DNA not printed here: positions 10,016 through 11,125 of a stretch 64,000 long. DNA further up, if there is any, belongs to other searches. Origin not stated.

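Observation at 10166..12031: Single-polypeptide fusion of a xylose-isomerase-like TIM barrel with a Gfo/Idh/MocA dehydrogenase, with related loci dispersed through the window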

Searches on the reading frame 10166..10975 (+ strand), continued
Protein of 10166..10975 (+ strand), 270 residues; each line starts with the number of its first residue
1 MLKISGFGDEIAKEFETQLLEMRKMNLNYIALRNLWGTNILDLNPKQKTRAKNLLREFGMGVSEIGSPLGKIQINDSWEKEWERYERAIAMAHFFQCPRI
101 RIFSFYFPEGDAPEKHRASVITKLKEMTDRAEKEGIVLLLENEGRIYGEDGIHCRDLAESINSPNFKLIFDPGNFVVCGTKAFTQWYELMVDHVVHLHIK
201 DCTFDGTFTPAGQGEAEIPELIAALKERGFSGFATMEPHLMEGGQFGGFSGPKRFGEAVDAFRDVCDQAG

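Call 50: search_protein_families(library=pfam, proteins=[L051:8933-9946:+, L048:11053-11466:+, L048:11686-12843:+, L048:12860-13714:+, L008:9894-10997:+, L008:11002-11802:-, L008:12575-13486:-, L008:14344-15405:-, L019:4506-7880:+, L082:8975-10726:+], max_evalue=0.0001)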
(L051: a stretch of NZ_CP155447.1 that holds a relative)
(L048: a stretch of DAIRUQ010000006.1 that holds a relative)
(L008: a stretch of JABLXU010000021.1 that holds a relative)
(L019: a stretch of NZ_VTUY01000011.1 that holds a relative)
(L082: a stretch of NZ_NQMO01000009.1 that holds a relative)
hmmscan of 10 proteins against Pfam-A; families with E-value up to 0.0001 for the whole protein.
L051:8933-9946:+ (337 aa): 1 family
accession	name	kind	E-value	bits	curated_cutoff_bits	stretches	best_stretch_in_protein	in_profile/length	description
PF01261.30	AP_endonuc_2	-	9.5e-28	98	31.1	1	96-327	6-248/249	Xylose isomerase-like TIM barrel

L048:11053-11466:+ (137 aa): 1 family
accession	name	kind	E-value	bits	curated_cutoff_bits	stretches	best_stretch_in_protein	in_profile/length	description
PF00825.24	Ribonuclease_P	-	8.5e-31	106.7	22.3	1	2-107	1-107/109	Ribonuclease P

L048:11686-12843:+ (385 aa): 4 families
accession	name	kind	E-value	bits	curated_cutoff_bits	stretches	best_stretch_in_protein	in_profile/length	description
PF13570.13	Beta-prop_ACSF4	-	1.4e-43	150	133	2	191-376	20-209/329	Beta-alanine-activating enzyme, beta-propeller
PF13360.13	PQQ_2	-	3.3e-41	141.9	27.6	2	183-298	27-146/233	Outer membrane protein assembly factor BamB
PF01011.28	PQQ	-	6.3e-20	71.8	26.7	0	45-77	56-88/595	Glucose/ethanol/alcohol dehydrogenase, beta-propeller domain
PF23727.1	Beta-prop_FAM234A_B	-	2.6e-06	26.7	26.4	0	160-217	54-117/467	FAM234A/B beta-propeller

L048:12860-13714:+ (284 aa): 1 family
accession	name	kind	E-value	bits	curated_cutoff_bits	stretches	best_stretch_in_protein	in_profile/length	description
PF02096.25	60KD_IMP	-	2.4e-50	171.1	35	1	64-271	1-162/163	60Kd inner membrane protein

L008:9894-10997:+ (367 aa): 4 families
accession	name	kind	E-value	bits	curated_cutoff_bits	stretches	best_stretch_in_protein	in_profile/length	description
PF00534.26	Glycos_transf_1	-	1.3e-36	126.2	26.4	1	178-342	5-172/172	Glycosyl transferases group 1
PF13692.12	Glyco_trans_1_4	-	5.6e-33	114.6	27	1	190-327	6-141/142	Glycosyl transferases group 1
PF13439.12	Glyco_transf_4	-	1e-20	74.9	28.5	1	17-165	2-166/170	Glycosyltransferase Family 4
PF13579.12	Glyco_trans_4_4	-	5.4e-14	53.3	29.7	1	18-161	2-155/158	Glycosyl transferase 4-like domain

L008:11002-11802:- (266 aa): 6 families
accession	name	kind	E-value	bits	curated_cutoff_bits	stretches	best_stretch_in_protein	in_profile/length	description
PF13489.12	Methyltransf_23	-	2.4e-15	57.1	27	1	43-199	16-163/164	Methyltransferase domain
PF08241.18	Methyltransf_11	-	3.4e-14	53.7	21.2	1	54-140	1-95/95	Methyltransferase domain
PF13649.12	Methyltransf_25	-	5.9e-10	40.2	27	1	53-136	1-97/97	Methyltransferase domain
PF13847.12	Methyltransf_31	-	2.5e-07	30.9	27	1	52-144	6-113/145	Methyltransferase domain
PF08242.18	Methyltransf_12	-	7.7e-07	30.2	30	1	54-138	1-98/98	Methyltransferase domain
PF07021.18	MetW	-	4.3e-06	26.9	21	1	49-164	13-131/193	Methionine biosynthesis protein MetW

L008:12575-13486:- (303 aa): 1 family
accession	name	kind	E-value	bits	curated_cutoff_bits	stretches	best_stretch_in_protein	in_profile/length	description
PF00535.33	Glycos_transf_2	-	6.4e-23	81.9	23.3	1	55-196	2-153/168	Glycosyl transferase family 2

L008:14344-15405:- (353 aa): 3 families
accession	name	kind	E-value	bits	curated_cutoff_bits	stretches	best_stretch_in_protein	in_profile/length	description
PF01850.27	PIN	-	5.4e-06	27.5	23.6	1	153-260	2-119/120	PIN domain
PF13638.12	PIN_4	-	1.9e-05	25.4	21.9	1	153-267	2-129/132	PIN domain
PF01938.26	TRAM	-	8.4e-05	22.8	21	0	281-330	3-51/61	TRAM domain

L019:4506-7880:+ (1124 aa): 5 families
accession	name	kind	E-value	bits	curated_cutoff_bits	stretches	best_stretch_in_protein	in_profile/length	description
PF21250.3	SOGP_2nd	-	1.1e-118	395.4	27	1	314-562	1-249/249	Glycoside phosphorylase supersandwich domain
PF21958.2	SOGP_N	-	1.2e-108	362.3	27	1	27-250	1-225/225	SOGP N-terminal domain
PF21270.2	SOGP_4th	-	1.8e-17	63.8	27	1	1034-1122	1-89/90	Glycoside phosphorylase C-terminal domain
PF17167.11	Glyco_hydro_94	-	7e-15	55.1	27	1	694-982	119-381/420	Glycosyl hydrolase 94 superfamily, catalytic domain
PF06202.20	GDE_C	-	3.8e-06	26.5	21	1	625-949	17-310/367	Amylo-alpha-1,6-glucosidase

L082:8975-10726:+ (583 aa): 2 families
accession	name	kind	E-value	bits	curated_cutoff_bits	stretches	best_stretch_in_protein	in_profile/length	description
PF01547.30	SBP_bac_1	-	7.3e-16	59.5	26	1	117-411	19-298/307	Bacterial extracellular solute-binding protein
PF13416.11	SBP_bac_8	-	2.5e-14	54.2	27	1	120-380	11-213/279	Bacterial extracellular solute-binding protein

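Call 60: search_solved_structures(query=L036:8893-10128:+, max_evalue=1e-15, show_alignments=0)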
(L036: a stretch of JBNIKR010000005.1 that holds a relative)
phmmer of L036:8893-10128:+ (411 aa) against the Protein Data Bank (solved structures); distinct sequences matched with E-value up to 1e-15: 45.
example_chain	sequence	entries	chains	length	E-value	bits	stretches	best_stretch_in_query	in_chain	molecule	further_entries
3q2k_A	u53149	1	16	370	3.4e-63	217.2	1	57-408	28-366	oxidoreductase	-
3q2i_A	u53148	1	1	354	3.2e-58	200.9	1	57-409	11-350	dehydrogenase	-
3ezy_A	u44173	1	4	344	7.9e-33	117.3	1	60-319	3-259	Dehydrogenase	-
8tdi_L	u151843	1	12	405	2.6e-31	112.3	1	68-407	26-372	P2B11 Glucuronide-3-dehydrogenase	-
5a02_A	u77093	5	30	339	5.4e-31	111.2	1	58-408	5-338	ALDOSE-ALDOSE OXIDOREDUCTASE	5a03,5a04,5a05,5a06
9m3d_B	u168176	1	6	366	4.1e-28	101.7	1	59-250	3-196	DgpA1 from W974-1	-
1ryd_A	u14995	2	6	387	1.5e-27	99.9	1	40-408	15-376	glucose-fructose oxidoreductase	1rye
7wzd_A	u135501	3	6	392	1.6e-27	99.8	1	58-285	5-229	4,5-dihydroxyphthalate dehydrogenase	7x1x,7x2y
1ofg_A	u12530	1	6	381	1.7e-27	99.7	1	41-408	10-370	GLUCOSE-FRUCTOSE OXIDOREDUCTASE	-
1evj_A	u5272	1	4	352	1.9e-27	99.5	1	61-408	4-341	GLUCOSE-FRUCTOSE OXIDOREDUCTASE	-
3cea_A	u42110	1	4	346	1.9e-27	99.5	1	55-310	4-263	Myo-inositol 2-dehydrogenase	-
1h6a_A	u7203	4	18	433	2.5e-27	99.2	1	40-322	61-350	PRECURSOR FORM OF GLUCOSE-FRUCTOSE OXIDOREDUCTASE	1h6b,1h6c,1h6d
3db2_A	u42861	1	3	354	3.4e-27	98.7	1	63-407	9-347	putative NADPH-dependent oxidoreductase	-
4hkt_A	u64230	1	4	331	5.3e-27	98.1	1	60-317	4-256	Inositol 2-dehydrogenase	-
3e18_A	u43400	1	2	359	8.2e-27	97.5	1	58-407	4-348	oxidoreductase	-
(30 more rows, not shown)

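Call 61: search_solved_structures(query=L036:10139-11152:+, max_evalue=1e-15, show_alignments=0)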
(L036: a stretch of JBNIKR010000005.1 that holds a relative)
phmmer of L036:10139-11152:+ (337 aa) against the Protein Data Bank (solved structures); distinct sequences matched with E-value up to 1e-15: 48.
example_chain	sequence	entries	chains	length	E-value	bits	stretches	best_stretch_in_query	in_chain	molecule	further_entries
3q2k_A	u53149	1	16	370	1.3e-66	228.2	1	3-333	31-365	oxidoreductase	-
3q2i_A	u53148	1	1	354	1.6e-64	221.4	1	3-334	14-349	dehydrogenase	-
3ezy_A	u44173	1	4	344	3.3e-34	121.8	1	2-336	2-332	Dehydrogenase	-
6jw6_A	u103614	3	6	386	7.9e-27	97.6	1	4-200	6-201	Dehydrogenase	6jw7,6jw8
1evj_A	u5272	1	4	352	8e-27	97.6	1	5-333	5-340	GLUCOSE-FRUCTOSE OXIDOREDUCTASE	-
4gqa_A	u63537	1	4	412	8.3e-27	97.5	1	3-217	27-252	NAD binding Oxidoreductase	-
7xr9_A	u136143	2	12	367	1.1e-26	97.1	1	28-330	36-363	DgpA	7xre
8tdi_L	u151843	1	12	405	1.3e-26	96.9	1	20-228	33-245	P2B11 Glucuronide-3-dehydrogenase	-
1ryd_A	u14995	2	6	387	5.7e-26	94.8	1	14-333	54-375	glucose-fructose oxidoreductase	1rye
1ofg_A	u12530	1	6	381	6.2e-26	94.7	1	14-333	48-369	GLUCOSE-FRUCTOSE OXIDOREDUCTASE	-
1h6a_A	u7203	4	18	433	7.8e-26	94.3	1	14-333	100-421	PRECURSOR FORM OF GLUCOSE-FRUCTOSE OXIDOREDUCTASE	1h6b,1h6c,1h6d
6a3f_A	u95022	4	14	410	3.9e-25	92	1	30-204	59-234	Putative dehydrogenase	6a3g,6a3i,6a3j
6nor_A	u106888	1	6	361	4.7e-25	91.7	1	4-253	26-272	Putative NAD dependent dehydrogenase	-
9m3d_B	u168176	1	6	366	9.8e-25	90.7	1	3-336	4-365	DgpA1 from W974-1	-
3moi_A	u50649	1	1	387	2.1e-24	89.6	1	1-229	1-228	Probable dehydrogenase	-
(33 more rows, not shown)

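Call 85: search_protein_families(library=ncbifam, proteins=[window:10166-10975:+], max_evalue=0.01)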
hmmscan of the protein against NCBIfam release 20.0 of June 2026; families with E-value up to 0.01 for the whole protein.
window:10166-10975:+ (270 aa): 8 families
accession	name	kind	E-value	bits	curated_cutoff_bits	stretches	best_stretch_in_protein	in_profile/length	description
NF009688.0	PRK13209.1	subfamily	2.1e-10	40.1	317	1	85-233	101-249/286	L-ribulose-5-phosphate 3-epimerase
TIGR00542.1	hxl6Piso_put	equivalog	1.4e-07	31.1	272.15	1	79-232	90-243/279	L-ribulose-5-phosphate 3-epimerase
NF009689.0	PRK13210.1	subfamily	5.2e-07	29.1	200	1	79-237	91-255/286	L-ribulose-5-phosphate 3-epimerase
NF051856.1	PsicseEpim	equivalog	1.3e-06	28.4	300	1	114-247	123-254/287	D-psicose 3-epimerase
TIGR03234.1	OH-pyruv-isom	equivalog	1.3e-06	27.9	353.45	1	83-237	84-239/254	hydroxypyruvate isomerase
NF007360.0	PRK09856.1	equivalog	2.1e-05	24.2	305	1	118-237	125-247/276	fructoselysine 3-epimerase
NF043033.1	OxoTetrIsom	equivalog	0.00016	21.5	325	1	80-237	82-236/251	2-oxo-tetronate isomerase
TIGR04379.1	myo_inos_iolE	equivalog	0.0055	16.3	290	0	164-202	175-212/290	myo-inosose-2 dehydratase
